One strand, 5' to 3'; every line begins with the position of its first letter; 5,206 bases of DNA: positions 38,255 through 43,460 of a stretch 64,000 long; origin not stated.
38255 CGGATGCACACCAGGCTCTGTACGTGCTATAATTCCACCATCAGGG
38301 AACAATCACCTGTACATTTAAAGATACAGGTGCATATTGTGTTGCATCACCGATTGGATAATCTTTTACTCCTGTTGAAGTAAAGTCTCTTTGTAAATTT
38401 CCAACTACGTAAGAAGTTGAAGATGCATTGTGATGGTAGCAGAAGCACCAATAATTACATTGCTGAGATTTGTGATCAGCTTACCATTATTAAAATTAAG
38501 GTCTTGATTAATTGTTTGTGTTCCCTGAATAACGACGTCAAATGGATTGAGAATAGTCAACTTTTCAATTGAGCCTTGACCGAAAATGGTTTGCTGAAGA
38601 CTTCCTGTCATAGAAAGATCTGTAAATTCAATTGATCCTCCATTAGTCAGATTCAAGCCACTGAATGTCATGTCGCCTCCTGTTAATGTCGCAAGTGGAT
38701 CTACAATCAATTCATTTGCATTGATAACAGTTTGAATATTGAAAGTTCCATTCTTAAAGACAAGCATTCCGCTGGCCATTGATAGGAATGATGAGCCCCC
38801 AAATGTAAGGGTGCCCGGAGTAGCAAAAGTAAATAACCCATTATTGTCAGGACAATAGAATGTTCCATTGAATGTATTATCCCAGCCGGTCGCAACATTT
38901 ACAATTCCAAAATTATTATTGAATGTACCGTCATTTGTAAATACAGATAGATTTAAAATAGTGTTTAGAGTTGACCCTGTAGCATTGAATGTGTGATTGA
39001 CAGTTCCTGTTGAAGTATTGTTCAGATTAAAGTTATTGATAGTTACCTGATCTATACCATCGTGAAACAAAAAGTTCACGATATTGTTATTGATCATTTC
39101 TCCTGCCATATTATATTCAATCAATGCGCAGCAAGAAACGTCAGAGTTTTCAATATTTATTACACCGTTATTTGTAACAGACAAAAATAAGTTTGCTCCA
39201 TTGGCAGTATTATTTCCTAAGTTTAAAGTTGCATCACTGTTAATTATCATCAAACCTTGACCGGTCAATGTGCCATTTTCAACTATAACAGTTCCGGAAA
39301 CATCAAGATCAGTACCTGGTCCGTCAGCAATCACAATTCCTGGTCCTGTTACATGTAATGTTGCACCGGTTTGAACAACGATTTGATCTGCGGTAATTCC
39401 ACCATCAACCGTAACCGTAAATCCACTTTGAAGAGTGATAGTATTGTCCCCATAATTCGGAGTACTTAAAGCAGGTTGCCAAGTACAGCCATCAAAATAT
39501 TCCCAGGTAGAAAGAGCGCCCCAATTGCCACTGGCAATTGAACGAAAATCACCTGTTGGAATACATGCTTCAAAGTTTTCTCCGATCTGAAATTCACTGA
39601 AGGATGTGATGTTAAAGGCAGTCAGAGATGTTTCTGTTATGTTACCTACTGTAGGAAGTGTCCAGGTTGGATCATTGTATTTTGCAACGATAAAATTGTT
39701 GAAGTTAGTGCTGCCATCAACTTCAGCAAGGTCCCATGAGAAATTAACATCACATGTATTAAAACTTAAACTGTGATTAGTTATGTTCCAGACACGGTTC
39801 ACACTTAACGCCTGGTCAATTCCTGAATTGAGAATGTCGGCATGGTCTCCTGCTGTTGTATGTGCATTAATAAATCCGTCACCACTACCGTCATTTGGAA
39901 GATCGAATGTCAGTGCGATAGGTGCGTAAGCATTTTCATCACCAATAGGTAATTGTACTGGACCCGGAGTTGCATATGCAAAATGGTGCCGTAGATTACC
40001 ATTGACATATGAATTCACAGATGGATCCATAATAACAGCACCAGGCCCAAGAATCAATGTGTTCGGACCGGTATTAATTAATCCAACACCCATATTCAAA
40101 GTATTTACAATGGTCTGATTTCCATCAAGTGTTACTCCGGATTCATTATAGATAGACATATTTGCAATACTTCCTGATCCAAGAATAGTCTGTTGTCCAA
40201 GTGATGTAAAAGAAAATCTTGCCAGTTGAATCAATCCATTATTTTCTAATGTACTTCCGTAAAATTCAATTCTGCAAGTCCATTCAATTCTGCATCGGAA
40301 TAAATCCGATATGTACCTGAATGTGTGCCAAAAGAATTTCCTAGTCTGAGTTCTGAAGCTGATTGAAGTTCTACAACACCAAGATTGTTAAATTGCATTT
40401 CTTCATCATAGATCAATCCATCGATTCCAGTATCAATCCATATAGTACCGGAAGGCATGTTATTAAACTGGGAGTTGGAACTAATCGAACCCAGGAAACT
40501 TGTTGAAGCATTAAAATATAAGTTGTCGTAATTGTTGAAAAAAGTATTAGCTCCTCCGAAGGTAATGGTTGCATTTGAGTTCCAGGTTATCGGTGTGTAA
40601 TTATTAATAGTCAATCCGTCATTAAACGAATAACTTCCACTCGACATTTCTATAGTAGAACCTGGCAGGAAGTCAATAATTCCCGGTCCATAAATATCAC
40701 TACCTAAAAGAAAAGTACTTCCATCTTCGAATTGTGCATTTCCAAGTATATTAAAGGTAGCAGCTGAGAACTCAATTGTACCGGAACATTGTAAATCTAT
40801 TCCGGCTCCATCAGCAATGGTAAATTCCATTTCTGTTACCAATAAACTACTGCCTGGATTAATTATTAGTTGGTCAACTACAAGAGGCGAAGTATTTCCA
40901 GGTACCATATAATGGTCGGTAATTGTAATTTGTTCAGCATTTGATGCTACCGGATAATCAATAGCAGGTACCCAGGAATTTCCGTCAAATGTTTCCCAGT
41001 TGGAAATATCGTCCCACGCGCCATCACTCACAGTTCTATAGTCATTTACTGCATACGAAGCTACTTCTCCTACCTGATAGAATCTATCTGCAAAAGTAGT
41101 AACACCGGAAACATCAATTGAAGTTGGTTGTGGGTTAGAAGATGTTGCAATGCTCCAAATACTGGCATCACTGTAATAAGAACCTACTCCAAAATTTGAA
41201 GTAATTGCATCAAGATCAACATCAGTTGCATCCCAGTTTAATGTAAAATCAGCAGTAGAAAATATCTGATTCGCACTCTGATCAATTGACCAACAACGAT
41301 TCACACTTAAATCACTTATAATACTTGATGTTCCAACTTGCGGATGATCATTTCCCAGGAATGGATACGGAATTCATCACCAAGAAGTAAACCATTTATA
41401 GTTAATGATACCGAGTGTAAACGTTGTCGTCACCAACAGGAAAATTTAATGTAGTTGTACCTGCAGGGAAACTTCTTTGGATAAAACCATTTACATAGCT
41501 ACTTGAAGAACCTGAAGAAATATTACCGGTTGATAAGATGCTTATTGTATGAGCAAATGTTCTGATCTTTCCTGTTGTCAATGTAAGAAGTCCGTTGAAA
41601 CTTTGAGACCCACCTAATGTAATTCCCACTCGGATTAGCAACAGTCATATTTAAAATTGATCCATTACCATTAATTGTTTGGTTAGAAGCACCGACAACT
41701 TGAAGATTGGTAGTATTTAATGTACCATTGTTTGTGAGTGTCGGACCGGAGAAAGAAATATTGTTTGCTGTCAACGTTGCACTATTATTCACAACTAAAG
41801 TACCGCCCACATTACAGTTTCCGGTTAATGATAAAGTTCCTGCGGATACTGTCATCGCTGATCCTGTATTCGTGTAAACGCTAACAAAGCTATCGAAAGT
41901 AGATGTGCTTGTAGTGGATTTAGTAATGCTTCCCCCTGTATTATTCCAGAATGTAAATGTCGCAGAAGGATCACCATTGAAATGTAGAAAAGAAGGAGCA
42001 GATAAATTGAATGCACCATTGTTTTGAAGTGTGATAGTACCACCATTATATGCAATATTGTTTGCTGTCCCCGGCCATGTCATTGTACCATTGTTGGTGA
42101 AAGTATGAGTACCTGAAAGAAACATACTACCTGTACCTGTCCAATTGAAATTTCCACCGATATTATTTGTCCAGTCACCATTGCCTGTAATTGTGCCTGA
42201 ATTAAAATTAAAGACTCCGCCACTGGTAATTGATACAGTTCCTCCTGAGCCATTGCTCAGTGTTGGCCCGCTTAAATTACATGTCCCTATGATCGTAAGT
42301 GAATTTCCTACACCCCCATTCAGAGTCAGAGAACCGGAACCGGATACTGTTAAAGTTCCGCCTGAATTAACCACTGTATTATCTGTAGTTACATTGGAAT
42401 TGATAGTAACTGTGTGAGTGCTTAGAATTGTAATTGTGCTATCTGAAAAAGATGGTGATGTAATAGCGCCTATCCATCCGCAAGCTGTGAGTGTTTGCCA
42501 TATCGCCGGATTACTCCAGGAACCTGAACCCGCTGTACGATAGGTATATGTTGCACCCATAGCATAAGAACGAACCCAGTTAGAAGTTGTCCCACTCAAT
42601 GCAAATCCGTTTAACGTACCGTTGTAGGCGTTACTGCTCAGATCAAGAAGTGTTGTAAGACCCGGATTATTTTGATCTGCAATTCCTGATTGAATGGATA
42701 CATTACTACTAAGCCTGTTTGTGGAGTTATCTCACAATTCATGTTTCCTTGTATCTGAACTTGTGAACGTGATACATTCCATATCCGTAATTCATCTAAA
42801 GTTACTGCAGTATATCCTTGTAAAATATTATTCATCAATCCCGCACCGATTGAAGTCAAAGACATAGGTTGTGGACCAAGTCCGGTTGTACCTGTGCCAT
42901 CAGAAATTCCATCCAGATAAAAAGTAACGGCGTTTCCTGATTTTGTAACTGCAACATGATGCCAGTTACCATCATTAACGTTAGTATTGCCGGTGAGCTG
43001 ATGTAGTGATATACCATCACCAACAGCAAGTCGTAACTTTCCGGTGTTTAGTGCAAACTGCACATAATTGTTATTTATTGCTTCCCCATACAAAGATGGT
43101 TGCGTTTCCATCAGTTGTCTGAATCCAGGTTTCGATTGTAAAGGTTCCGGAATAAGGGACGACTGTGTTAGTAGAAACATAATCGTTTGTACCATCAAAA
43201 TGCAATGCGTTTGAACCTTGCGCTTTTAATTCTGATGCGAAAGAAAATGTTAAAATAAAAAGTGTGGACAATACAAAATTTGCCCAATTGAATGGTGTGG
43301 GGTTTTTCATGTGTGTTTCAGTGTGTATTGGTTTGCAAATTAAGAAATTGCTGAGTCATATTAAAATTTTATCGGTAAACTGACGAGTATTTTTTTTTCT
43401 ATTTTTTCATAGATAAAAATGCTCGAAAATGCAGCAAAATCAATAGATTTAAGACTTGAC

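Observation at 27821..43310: Seven minus-strand ORFs reassemble into one ~15.5-kb gene for a giant T9SS-secreted adhesin/protease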

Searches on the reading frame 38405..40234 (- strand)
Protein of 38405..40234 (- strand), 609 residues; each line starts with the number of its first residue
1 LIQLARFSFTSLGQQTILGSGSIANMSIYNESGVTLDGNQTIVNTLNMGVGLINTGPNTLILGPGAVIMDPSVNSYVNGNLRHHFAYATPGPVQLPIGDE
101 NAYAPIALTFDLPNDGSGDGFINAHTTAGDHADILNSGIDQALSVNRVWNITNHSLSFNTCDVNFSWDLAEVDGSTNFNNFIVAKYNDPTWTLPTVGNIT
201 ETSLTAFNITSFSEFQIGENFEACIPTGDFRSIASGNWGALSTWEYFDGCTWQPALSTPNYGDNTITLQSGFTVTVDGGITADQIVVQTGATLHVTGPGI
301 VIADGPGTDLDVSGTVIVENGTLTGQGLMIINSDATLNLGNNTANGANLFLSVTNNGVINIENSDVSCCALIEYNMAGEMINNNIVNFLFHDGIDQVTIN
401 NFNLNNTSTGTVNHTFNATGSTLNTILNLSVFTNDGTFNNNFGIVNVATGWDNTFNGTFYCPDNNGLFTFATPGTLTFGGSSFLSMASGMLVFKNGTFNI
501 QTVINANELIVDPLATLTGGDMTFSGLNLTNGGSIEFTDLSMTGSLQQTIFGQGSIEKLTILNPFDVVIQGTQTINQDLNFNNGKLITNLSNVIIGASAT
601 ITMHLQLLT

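Call 7: search_protein_families(library=pfam, proteins=[window:38405-40234:-], max_evalue=0.01)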
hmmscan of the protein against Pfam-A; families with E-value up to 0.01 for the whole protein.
window:38405-40234:- (609 aa): 0 families

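Call 19: find_related_loci(query=window:38405-40234:-, collection=genome_contigs, flank=10000)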
Query window:38405-40234:- (609 aa) in genome_contigs; peptide patterns used: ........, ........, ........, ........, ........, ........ (x = any residue, [..] = any of these).
41 stretches matched a pattern; 2 encode a relative of the query (tblastn E <= 1e-3); 2 distinct loci.
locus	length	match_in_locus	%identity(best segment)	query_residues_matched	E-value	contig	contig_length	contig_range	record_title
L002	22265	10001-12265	58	2-602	0e+0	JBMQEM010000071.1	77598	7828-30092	MAG: Bacteroidota bacterium isolate LOS_Bin005 NODE_204_length_77598_cov_9.798873, whole genome shotgun sequence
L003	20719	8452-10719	30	221-513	9e-23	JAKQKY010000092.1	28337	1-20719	MAG: Bacteroidota bacterium isolate USDV_maxbin.140 k141_629120, whole genome shotgun sequence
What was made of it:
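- Tried and rejected: The genome scan gave L002 (58%) and L003 (30%) (call 19).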

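Call 65: find_related_loci(query=window:38405-40234:-, collection=metagenome_contigs, flank=6000)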
Query window:38405-40234:- (609 aa) in metagenome_contigs; peptide patterns used: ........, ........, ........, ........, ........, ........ (x = any residue, [..] = any of these).
61 stretches matched a pattern; 1 encode a relative of the query (tblastn E <= 1e-3); 1 distinct loci.
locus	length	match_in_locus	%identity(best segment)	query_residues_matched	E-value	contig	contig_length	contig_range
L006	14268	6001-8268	30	221-513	3e-23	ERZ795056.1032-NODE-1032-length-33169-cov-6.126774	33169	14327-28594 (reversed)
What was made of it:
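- Tried and rejected: J3-J6 could not be checked against a near-identical sequence (call 65).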

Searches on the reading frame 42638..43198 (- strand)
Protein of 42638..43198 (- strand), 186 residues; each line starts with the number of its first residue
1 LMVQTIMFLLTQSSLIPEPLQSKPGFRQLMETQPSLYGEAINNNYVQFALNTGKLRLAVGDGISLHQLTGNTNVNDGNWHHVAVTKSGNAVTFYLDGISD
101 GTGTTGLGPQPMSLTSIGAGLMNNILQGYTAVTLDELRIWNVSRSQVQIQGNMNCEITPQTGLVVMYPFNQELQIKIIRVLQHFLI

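Call 7: search_protein_families(library=pfam, proteins=[window:42638-43198:-], max_evalue=0.01)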
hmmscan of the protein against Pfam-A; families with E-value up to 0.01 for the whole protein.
window:42638-43198:- (186 aa): 3 families
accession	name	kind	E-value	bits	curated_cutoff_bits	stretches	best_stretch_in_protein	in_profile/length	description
PF13385.13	Laminin_G_3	-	8.7e-16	58.8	27.6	1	41-150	41-151/151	Concanavalin A-like lectin/glucanases superfamily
PF02210.31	Laminin_G_2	-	4.4e-09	37.3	22.9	1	41-111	16-87/126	Laminin G domain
PF00054.30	Laminin_G_1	-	3.8e-07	30.8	24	1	37-111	12-87/131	Laminin G domain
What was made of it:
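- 42669..43214 (-): LamG domain 1, split by J1. call 7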

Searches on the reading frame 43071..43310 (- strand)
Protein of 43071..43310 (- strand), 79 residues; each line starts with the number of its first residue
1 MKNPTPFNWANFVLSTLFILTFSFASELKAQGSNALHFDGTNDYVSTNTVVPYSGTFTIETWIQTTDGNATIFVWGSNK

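Call 7: search_protein_families(library=pfam, proteins=[window:43071-43310:-], max_evalue=0.01)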
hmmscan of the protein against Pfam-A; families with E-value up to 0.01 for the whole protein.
window:43071-43310:- (79 aa): 1 family
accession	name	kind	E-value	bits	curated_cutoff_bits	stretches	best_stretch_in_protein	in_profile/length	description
PF13385.13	Laminin_G_3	-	0.0089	16.6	27.6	0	39-74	1-38/151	Concanavalin A-like lectin/glucanases superfamily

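Call 10: find_encoding_contigs(protein=window:43071-43310:-, flank=10000, max_places=10)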
Protein window:43071-43310:- (79 aa): no gene with exactly this product is on record in the collection.
